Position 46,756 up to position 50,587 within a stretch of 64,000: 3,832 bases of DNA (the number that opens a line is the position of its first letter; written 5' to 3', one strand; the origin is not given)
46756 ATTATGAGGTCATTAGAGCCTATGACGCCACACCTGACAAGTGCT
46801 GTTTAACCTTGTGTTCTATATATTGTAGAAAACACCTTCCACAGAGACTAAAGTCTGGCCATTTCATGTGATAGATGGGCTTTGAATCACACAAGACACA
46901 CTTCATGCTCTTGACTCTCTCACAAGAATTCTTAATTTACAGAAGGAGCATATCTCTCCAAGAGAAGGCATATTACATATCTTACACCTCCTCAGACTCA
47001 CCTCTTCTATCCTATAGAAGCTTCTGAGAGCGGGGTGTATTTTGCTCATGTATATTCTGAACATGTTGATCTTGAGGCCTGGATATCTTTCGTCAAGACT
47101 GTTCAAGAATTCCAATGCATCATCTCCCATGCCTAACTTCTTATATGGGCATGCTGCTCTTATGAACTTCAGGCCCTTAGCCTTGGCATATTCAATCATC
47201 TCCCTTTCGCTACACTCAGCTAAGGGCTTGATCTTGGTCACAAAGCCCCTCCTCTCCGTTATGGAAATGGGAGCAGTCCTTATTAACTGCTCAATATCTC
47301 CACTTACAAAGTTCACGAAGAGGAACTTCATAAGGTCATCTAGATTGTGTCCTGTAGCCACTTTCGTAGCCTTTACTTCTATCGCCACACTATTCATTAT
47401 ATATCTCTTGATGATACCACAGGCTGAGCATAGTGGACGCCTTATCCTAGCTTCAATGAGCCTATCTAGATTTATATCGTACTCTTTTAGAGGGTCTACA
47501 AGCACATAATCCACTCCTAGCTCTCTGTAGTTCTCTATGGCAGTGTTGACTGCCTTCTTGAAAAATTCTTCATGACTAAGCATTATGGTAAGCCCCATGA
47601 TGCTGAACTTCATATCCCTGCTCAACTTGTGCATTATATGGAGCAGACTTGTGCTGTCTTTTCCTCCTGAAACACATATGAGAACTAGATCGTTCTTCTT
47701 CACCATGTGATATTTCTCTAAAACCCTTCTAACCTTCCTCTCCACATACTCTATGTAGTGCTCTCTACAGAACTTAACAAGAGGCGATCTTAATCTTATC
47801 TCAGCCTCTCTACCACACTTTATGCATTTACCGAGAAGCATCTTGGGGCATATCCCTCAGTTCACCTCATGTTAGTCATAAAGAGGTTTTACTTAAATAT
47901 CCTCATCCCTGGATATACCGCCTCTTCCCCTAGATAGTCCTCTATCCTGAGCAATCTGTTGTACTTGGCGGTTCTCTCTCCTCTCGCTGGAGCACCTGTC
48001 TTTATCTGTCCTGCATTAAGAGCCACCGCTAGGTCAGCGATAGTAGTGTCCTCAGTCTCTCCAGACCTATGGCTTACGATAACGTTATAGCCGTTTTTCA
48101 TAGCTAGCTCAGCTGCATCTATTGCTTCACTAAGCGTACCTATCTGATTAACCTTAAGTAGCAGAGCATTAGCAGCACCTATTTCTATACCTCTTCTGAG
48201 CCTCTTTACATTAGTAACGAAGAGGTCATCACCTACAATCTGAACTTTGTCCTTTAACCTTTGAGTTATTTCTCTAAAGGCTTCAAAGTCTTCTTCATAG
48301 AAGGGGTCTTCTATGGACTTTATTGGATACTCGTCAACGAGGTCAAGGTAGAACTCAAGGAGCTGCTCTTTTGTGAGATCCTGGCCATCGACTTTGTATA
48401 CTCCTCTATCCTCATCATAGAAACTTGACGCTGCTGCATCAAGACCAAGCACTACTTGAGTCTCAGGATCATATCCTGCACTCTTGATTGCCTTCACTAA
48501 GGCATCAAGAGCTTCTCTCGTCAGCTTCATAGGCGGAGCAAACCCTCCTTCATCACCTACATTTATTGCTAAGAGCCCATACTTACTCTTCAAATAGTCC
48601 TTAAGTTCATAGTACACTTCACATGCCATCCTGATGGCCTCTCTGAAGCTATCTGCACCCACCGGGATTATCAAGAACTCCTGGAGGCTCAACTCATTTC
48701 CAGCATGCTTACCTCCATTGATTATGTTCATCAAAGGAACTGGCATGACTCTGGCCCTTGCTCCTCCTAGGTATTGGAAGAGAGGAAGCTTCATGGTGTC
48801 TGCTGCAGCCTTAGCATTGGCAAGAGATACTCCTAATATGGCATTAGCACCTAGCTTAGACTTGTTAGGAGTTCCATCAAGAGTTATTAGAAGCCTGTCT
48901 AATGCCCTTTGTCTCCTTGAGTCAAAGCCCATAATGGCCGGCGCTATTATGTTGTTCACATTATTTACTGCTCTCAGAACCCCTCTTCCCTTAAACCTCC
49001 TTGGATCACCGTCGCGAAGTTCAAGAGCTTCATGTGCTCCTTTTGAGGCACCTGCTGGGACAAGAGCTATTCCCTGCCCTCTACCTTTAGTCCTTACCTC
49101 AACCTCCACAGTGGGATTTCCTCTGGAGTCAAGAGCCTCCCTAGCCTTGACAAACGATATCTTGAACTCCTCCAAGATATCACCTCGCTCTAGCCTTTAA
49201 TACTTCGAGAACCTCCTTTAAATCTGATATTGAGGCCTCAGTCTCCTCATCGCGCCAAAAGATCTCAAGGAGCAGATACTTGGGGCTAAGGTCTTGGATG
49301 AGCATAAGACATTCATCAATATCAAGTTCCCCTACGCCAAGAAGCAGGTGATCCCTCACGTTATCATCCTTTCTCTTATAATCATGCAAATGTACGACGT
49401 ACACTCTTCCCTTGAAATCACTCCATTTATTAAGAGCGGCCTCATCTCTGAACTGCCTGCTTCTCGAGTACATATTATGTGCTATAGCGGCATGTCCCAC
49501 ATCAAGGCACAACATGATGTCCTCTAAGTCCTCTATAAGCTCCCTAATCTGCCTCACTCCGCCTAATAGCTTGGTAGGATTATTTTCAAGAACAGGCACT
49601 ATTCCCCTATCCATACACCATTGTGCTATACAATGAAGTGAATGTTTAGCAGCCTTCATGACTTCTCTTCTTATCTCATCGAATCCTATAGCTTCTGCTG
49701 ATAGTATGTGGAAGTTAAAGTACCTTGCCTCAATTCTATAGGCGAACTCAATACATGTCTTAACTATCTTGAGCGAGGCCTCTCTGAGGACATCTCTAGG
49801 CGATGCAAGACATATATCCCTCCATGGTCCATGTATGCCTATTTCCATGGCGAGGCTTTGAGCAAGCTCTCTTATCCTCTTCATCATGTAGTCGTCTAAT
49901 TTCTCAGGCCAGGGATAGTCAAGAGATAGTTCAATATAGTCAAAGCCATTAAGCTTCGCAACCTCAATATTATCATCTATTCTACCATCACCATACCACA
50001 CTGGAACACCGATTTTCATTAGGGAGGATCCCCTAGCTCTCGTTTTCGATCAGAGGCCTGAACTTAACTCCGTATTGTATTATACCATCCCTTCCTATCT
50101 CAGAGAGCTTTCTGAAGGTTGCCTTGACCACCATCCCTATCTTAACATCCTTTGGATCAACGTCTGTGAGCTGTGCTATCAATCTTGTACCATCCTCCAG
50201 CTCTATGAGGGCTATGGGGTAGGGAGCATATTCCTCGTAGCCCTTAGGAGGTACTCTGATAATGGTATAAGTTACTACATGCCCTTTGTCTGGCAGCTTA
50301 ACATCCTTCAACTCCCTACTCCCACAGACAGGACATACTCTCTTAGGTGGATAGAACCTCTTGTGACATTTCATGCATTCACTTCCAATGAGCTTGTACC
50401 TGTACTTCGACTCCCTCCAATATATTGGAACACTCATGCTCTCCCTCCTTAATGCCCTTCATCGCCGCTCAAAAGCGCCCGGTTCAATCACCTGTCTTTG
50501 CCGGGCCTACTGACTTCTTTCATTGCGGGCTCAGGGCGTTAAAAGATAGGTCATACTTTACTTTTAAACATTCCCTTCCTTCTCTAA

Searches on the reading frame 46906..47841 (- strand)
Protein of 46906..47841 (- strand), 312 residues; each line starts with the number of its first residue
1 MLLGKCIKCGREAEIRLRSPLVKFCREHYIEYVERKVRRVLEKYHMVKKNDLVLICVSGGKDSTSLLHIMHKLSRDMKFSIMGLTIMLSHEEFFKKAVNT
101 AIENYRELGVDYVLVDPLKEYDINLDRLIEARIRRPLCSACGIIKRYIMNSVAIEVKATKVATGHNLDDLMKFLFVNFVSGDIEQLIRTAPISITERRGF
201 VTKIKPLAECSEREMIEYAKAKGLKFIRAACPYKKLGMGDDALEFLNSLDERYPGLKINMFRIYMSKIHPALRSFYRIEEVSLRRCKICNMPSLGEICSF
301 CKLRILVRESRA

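Call 79: search_protein_families(library=pfam, proteins=[window:46906-47841:-], max_evalue=0.0001)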
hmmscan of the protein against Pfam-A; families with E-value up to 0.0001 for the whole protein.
window:46906-47841:- (312 aa): 2 families
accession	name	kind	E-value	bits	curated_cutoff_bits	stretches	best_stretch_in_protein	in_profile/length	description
PF01171.26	ATP_bind_3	-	9.6e-11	42.2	27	1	53-227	2-164/182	PP-loop family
PF22082.2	TtuA_LIM_N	-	1.9e-05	25.1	27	1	5-30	1-26/26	2-thiouridine synthetase TtuA, N-terminal LIM domain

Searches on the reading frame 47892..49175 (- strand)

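Call 79: search_protein_families(library=pfam, proteins=[window:47892-49175:-], max_evalue=0.0001)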
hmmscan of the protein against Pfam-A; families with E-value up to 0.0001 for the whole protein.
window:47892-49175:- (428 aa): 3 families
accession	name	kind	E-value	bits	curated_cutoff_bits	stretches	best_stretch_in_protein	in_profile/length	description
PF00113.28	Enolase_C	-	1e-125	419.3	21.5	1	142-426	2-292/296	Enolase, C-terminal TIM barrel domain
PF03952.21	Enolase_N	-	1e-54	184.6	35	1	6-136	1-131/131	Enolase, N-terminal domain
PF13378.12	MR_MLE_C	-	9.8e-09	35.7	29.4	1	267-386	55-169/219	Enolase C-terminal domain-like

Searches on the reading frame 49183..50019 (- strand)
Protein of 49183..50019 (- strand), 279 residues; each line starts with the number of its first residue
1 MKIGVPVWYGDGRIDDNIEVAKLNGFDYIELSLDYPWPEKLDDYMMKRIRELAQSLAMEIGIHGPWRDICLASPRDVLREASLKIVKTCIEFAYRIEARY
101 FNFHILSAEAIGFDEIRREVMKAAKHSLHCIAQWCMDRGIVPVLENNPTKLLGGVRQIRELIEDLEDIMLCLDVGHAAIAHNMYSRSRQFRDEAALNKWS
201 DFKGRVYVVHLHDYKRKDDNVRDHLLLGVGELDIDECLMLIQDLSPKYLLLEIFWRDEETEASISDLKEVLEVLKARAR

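Call 79: search_protein_families(library=pfam, proteins=[window:49183-50019:-], max_evalue=0.0001)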
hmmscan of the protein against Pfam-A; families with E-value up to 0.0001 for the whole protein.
window:49183-50019:- (279 aa): 1 family
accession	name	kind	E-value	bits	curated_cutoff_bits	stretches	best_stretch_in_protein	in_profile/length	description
PF01261.30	AP_endonuc_2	-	6.6e-29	101.8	31.1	1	19-271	2-243/249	Xylose isomerase-like TIM barrel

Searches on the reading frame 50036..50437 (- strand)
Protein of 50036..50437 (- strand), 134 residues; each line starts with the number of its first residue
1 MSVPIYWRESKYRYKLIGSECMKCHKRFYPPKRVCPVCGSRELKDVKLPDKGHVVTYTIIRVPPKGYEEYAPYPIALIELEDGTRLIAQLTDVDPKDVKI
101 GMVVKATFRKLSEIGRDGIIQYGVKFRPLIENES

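Call 79: search_protein_families(library=pfam, proteins=[window:50036-50437:-], max_evalue=0.0001)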
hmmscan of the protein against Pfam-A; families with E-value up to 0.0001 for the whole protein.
window:50036-50437:- (134 aa): 2 families
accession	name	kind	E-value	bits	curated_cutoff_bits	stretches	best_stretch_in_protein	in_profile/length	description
PF01796.24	OB_ChsH2_C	-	3.5e-23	81.7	27.1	1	46-109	2-65/65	ChsH2, C-terminal OB-fold domain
PF12172.15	zf-ChsH2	-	5.6e-09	36.1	23.2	1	9-43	2-36/37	ChsH2, rubredoxin-like zinc ribbon domain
